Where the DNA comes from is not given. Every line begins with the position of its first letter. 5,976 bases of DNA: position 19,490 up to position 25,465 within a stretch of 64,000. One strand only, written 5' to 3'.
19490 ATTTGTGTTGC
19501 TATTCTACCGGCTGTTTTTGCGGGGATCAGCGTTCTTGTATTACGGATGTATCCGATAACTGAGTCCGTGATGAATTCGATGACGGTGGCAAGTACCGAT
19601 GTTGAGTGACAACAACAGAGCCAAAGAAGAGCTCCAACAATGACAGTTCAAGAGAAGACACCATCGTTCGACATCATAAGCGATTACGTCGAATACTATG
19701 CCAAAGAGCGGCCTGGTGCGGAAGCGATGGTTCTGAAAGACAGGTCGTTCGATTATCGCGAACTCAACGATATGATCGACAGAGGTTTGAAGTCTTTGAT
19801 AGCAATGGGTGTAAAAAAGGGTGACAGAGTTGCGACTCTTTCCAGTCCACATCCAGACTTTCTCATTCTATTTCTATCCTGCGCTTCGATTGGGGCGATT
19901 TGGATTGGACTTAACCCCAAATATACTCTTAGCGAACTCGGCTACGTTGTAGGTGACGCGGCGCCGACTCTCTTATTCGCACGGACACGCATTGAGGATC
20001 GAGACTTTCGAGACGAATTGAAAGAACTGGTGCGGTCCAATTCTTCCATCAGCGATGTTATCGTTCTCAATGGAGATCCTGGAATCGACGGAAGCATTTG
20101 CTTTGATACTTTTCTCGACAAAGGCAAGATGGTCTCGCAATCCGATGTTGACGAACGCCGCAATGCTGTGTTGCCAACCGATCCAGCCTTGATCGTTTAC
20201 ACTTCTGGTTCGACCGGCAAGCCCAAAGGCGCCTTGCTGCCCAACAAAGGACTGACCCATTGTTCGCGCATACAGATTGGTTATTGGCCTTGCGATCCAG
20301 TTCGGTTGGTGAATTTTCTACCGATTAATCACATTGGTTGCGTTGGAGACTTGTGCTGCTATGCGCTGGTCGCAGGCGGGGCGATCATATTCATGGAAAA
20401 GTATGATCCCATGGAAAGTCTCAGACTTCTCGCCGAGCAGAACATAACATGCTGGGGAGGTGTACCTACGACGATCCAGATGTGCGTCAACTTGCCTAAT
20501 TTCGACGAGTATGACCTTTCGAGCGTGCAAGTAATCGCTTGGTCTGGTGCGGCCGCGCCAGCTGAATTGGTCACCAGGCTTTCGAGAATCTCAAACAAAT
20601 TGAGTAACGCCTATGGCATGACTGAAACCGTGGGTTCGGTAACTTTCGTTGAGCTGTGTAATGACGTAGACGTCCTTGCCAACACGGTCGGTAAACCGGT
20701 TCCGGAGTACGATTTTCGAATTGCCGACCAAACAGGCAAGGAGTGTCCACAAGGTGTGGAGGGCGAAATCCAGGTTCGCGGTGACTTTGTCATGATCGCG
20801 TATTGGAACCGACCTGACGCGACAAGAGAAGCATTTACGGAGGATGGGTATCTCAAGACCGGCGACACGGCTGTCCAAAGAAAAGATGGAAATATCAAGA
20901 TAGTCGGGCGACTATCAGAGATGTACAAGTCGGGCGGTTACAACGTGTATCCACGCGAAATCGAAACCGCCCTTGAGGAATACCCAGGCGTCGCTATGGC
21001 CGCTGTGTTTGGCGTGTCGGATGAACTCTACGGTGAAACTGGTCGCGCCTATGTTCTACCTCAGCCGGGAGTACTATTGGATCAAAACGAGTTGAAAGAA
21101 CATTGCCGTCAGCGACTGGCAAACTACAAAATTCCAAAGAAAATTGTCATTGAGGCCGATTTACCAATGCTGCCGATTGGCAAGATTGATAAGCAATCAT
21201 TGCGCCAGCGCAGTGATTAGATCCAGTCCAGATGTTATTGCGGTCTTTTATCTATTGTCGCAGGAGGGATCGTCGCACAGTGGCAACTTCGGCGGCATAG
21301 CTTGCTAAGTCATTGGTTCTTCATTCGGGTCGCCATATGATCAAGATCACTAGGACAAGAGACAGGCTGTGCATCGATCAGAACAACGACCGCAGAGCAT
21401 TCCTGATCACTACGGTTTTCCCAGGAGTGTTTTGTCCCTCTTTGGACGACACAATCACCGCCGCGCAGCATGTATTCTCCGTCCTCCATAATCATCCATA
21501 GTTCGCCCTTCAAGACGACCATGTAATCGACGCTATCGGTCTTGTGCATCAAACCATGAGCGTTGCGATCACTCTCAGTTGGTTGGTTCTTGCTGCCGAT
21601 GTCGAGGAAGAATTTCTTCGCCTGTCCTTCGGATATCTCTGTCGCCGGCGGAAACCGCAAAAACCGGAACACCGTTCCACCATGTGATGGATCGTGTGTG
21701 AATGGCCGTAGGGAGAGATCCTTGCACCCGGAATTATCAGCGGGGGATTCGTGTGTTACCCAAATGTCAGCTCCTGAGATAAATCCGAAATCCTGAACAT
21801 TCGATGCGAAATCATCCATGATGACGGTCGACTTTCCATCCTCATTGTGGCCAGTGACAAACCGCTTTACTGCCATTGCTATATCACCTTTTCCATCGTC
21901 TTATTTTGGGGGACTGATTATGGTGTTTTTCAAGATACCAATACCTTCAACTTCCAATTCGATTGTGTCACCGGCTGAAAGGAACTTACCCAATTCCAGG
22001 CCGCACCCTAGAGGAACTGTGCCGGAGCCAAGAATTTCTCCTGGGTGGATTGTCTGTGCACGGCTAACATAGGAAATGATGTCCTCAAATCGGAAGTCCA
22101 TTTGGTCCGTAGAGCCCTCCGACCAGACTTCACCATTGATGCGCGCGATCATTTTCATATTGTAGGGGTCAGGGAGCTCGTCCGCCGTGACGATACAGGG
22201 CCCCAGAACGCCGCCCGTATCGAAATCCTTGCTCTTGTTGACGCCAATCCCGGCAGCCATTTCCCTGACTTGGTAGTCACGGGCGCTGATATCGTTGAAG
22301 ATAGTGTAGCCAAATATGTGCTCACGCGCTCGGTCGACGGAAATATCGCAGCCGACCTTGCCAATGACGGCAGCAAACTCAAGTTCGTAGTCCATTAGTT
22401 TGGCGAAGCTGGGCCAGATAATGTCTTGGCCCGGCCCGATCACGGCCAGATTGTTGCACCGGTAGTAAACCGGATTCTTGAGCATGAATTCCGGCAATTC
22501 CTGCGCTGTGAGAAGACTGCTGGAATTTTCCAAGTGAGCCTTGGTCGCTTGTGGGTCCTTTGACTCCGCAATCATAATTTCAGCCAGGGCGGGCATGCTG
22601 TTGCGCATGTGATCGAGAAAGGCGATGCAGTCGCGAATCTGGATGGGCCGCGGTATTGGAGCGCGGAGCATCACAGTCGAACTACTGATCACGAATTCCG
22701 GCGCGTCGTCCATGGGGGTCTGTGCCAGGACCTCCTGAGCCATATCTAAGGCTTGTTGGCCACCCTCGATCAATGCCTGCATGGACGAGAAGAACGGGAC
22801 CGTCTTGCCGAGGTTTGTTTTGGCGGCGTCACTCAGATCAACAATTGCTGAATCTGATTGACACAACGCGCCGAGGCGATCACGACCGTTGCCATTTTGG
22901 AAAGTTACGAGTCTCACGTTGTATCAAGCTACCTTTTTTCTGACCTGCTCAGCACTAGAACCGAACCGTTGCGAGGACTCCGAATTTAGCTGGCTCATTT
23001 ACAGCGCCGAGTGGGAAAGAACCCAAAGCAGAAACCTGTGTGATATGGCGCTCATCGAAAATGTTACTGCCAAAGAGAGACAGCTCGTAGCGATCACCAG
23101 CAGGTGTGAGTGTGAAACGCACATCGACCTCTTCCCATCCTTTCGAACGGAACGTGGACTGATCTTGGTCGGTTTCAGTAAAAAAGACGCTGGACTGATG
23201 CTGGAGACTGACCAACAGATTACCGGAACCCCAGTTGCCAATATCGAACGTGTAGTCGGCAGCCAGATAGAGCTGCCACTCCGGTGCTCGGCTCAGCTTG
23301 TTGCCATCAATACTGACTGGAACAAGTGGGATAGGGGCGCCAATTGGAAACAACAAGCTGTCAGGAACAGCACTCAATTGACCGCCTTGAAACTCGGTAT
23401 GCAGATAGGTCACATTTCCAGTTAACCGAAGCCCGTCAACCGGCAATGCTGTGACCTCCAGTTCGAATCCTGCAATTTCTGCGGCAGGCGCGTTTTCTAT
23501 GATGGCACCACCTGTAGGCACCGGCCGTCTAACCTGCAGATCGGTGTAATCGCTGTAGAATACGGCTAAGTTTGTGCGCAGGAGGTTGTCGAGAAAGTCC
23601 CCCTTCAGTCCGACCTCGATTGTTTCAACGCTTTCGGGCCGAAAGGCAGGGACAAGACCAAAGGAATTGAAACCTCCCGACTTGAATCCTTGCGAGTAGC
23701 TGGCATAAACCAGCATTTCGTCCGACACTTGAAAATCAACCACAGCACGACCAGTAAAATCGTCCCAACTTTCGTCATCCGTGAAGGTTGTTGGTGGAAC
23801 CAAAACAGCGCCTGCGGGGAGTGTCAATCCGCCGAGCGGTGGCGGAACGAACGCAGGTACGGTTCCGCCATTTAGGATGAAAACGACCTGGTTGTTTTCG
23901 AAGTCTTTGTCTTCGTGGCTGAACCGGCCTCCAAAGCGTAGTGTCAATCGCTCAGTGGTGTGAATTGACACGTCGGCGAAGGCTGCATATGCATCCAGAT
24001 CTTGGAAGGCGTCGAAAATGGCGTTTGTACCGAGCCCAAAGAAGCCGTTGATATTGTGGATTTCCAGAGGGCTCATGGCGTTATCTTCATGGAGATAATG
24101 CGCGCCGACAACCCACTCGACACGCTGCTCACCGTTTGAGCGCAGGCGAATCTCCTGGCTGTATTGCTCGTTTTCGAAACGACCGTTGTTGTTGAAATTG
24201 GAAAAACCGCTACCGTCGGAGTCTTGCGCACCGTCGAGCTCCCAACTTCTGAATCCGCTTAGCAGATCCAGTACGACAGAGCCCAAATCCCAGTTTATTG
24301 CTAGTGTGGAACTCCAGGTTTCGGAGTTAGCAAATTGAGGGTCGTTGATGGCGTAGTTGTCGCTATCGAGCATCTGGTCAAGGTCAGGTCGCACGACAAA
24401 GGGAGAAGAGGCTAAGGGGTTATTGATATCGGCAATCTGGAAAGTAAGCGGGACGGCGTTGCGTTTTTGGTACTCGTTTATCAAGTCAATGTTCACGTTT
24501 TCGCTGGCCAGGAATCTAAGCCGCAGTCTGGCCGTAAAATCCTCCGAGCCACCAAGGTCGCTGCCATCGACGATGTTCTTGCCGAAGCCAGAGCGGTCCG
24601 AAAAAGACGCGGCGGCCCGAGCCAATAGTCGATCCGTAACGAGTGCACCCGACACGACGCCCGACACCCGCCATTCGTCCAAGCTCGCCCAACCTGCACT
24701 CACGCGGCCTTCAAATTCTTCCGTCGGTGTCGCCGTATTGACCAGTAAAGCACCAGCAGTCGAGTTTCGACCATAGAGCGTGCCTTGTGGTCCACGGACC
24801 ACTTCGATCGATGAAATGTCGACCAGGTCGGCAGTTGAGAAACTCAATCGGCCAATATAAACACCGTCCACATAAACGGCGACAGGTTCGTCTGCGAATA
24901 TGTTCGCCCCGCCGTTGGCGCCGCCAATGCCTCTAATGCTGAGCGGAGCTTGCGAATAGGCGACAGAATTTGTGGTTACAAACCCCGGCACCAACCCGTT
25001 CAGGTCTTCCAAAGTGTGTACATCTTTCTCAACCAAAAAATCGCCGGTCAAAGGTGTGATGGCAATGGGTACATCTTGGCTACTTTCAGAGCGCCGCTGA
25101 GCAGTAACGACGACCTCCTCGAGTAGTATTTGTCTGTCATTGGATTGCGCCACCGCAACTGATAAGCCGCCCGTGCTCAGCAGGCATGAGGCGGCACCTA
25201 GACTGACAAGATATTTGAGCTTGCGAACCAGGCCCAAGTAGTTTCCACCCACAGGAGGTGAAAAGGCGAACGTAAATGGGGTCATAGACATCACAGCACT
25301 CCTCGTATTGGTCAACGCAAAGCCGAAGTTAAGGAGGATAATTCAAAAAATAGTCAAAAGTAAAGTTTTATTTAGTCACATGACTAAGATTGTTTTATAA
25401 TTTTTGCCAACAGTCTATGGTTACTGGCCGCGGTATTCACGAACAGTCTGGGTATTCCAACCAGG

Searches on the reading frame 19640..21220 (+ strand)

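Call 9: search_protein_families(library=pfam, proteins=[window:19640-21220:+])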
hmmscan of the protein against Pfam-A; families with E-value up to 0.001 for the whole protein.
window:19640-21220:+ (526 aa): 2 families
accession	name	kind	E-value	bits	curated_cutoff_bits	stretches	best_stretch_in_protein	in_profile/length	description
PF00501.34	AMP-binding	-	6.7e-76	256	29.9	1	19-389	3-384/384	AMP-binding enzyme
PF13193.12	AMP-binding_C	-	2e-16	61.1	24.5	1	440-515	1-76/76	AMP-binding enzyme C-terminal domain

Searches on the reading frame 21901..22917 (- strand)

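Call 9: search_protein_families(library=pfam, proteins=[window:21901-22917:-])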
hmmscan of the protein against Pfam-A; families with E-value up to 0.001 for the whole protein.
window:21901-22917:- (338 aa): 1 family
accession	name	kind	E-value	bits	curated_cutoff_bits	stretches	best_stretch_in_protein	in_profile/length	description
PF01557.24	FAA_hydrolase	-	2.1e-56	191.4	23.9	1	124-333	8-213/214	Fumarylacetoacetate (FAA) hydrolase C-terminal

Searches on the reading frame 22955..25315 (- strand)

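Call 9: search_protein_families(library=pfam, proteins=[window:22955-25315:-])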
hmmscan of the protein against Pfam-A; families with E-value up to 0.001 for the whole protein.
window:22955-25315:- (786 aa): 2 families
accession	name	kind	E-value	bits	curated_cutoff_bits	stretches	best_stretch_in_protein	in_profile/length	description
PF00593.30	TonB_dep_Rec_b-barrel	-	2.9e-43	149.8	27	1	313-752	41-436/436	TonB dependent receptor-like, beta-barrel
PF07715.20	Plug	-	4.5e-16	59.7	23.9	1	80-189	3-107/107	TonB-dependent Receptor Plug Domain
